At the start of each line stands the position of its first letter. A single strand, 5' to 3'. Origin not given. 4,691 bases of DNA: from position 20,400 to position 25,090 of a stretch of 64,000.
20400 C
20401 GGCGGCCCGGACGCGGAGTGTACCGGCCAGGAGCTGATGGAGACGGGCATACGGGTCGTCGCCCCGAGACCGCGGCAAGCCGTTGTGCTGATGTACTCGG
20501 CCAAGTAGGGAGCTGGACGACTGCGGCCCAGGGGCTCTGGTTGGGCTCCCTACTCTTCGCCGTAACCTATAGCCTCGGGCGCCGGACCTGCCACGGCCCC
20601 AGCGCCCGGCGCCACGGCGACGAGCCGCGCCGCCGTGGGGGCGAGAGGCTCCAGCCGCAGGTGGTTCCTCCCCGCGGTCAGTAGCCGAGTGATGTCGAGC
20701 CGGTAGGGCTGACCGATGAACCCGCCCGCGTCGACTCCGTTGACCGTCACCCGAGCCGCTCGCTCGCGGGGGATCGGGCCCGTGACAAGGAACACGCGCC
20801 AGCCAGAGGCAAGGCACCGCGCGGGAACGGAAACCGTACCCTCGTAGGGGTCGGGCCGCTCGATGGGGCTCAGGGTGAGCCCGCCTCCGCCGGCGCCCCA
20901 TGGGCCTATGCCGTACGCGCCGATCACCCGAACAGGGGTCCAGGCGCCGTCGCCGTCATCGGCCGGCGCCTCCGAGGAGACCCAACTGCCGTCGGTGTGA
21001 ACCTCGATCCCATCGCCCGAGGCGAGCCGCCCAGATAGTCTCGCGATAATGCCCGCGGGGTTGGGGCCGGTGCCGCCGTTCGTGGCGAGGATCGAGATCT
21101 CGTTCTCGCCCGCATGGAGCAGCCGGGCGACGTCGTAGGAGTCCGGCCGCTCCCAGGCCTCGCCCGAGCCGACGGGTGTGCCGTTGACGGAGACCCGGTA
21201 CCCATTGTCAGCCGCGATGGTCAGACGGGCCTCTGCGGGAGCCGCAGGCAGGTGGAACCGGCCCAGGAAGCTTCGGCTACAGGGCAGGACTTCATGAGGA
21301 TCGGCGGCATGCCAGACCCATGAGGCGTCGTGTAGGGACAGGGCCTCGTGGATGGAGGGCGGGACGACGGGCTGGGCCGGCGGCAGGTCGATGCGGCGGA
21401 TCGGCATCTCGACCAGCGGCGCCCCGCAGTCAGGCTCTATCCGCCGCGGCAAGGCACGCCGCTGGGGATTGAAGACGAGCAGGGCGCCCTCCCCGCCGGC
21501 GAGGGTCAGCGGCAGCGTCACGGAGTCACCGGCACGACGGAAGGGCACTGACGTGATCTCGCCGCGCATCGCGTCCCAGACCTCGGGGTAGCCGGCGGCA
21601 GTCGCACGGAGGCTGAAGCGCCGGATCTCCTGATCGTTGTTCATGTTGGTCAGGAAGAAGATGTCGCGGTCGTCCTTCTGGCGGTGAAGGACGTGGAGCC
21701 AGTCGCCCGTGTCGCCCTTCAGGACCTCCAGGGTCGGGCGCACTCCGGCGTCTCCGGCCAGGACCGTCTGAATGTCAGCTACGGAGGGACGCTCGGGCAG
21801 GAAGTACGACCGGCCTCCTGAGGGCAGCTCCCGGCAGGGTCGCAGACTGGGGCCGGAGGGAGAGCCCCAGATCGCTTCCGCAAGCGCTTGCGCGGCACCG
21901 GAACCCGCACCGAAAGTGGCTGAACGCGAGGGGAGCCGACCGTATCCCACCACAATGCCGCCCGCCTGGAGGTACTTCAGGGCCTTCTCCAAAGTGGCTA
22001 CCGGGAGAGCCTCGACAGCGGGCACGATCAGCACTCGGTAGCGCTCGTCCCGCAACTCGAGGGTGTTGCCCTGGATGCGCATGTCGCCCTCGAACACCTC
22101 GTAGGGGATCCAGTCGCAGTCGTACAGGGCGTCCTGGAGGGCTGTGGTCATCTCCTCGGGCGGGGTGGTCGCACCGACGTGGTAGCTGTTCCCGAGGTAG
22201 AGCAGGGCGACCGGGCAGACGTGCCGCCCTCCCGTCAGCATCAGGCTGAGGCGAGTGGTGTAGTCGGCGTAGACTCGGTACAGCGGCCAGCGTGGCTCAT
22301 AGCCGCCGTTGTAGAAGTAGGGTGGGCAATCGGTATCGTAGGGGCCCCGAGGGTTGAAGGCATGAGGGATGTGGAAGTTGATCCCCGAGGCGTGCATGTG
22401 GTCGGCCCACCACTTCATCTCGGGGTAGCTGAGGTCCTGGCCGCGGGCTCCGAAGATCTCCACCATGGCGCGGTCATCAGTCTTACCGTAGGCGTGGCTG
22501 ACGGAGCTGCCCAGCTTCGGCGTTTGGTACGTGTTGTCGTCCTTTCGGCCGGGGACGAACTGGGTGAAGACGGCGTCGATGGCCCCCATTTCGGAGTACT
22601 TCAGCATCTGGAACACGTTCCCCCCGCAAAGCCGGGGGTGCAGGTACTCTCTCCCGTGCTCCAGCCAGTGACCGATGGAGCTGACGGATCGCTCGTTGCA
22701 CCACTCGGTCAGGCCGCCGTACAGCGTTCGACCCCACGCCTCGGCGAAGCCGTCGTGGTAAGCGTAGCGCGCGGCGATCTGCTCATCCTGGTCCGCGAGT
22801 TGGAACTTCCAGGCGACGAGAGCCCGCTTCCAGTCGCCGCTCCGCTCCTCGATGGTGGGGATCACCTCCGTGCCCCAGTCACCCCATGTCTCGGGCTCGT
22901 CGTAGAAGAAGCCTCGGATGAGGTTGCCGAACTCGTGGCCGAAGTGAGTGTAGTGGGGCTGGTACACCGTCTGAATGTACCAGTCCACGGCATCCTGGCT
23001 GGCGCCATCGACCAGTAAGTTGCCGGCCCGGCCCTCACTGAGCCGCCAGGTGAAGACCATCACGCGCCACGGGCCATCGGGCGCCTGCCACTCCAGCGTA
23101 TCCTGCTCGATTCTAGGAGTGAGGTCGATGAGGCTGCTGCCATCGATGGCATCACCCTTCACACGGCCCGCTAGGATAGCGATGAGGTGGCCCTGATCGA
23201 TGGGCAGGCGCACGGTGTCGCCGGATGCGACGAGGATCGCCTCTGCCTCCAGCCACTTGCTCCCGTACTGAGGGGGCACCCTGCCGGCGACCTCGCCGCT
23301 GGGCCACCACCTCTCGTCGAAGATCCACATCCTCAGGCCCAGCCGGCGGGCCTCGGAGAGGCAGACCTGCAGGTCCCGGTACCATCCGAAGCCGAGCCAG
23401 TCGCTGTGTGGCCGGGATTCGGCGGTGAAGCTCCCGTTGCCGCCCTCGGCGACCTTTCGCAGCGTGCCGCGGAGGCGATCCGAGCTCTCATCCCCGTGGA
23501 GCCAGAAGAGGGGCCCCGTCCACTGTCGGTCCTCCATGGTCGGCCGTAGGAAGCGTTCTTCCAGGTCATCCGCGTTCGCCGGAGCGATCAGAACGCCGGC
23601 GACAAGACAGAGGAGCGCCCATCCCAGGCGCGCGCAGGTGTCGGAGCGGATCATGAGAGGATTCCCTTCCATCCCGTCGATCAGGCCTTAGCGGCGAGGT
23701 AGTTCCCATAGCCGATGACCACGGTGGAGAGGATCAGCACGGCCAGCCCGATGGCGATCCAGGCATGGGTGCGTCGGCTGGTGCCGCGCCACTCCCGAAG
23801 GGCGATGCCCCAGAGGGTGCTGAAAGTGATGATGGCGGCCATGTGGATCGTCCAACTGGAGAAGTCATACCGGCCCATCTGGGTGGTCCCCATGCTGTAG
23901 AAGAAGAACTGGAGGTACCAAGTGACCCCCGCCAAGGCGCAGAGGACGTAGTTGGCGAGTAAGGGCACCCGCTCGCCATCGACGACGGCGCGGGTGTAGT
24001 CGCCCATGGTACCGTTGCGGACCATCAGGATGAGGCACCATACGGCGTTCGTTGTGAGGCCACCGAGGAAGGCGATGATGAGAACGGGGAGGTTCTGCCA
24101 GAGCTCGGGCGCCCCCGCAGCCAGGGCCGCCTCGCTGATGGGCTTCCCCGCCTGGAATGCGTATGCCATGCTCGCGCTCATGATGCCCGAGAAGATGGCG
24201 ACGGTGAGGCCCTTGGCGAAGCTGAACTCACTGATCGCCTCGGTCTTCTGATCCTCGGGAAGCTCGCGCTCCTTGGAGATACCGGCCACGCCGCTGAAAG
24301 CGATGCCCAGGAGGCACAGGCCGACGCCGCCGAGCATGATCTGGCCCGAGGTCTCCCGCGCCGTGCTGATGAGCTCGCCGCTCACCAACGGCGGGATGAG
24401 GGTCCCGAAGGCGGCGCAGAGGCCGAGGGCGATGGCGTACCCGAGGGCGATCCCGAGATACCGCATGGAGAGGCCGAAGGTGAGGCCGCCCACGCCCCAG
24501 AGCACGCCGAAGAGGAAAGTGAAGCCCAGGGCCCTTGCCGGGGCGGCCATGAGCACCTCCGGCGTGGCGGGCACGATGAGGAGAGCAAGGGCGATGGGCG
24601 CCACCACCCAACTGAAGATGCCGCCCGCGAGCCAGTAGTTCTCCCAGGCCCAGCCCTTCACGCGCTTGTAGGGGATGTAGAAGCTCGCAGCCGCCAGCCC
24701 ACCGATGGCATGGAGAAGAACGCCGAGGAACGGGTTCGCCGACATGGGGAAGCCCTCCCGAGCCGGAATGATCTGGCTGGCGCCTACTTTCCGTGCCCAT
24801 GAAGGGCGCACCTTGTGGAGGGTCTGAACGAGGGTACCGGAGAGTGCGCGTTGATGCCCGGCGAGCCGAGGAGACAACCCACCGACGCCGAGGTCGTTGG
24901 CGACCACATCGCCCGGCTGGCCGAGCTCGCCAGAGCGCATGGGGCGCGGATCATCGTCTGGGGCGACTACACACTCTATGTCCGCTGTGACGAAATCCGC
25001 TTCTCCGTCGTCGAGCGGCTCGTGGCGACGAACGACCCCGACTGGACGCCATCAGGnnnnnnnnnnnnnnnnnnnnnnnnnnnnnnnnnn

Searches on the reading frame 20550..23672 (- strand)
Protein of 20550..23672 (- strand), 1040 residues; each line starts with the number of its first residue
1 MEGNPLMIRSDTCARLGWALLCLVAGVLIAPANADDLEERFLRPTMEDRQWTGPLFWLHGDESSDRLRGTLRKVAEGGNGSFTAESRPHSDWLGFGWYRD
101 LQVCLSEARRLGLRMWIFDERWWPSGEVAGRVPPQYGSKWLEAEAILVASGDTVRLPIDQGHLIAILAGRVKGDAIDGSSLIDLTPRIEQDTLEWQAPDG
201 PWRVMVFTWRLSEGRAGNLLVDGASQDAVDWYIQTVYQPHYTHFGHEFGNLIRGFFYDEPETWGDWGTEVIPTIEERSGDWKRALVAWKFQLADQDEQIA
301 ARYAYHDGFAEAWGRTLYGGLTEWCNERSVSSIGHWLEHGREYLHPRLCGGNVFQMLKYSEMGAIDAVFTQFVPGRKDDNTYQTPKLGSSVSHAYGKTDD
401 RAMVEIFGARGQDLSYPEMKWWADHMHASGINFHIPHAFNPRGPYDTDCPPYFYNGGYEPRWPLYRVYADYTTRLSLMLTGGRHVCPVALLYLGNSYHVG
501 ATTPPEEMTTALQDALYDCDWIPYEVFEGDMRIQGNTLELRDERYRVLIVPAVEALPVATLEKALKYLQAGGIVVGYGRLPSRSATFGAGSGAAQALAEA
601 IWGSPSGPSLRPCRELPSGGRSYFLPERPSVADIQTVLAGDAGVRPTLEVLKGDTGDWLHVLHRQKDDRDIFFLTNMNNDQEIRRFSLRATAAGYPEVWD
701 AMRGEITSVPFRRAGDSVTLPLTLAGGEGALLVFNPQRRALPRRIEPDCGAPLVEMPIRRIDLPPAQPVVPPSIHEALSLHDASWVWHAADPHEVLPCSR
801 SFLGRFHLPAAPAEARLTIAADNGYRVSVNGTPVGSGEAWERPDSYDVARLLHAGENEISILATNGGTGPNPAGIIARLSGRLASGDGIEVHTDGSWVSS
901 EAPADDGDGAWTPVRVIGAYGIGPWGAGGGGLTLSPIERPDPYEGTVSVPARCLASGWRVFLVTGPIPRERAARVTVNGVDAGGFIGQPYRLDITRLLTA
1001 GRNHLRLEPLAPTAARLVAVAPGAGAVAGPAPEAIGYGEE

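Call 33: search_protein_families(library=pfam, proteins=[window:20550-23672:-], max_evalue=0.0001)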
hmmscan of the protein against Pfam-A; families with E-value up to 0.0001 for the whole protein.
window:20550-23672:- (1040 aa): 1 family
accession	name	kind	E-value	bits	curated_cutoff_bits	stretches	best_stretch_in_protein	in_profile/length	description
PF17132.9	Glyco_hydro_106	-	1.2e-32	113.7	29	1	172-712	211-742/743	alpha-L-rhamnosidase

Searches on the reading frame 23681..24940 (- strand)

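Call 33: search_protein_families(library=pfam, proteins=[window:23681-24940:-], max_evalue=0.0001)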
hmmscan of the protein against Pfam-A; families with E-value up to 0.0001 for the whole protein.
window:23681-24940:- (419 aa): 1 family
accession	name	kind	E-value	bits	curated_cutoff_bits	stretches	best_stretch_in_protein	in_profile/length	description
PF06379.18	RhaT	-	3.6e-68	230.7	27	1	68-412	3-341/344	L-rhamnose-proton symport protein (RhaT)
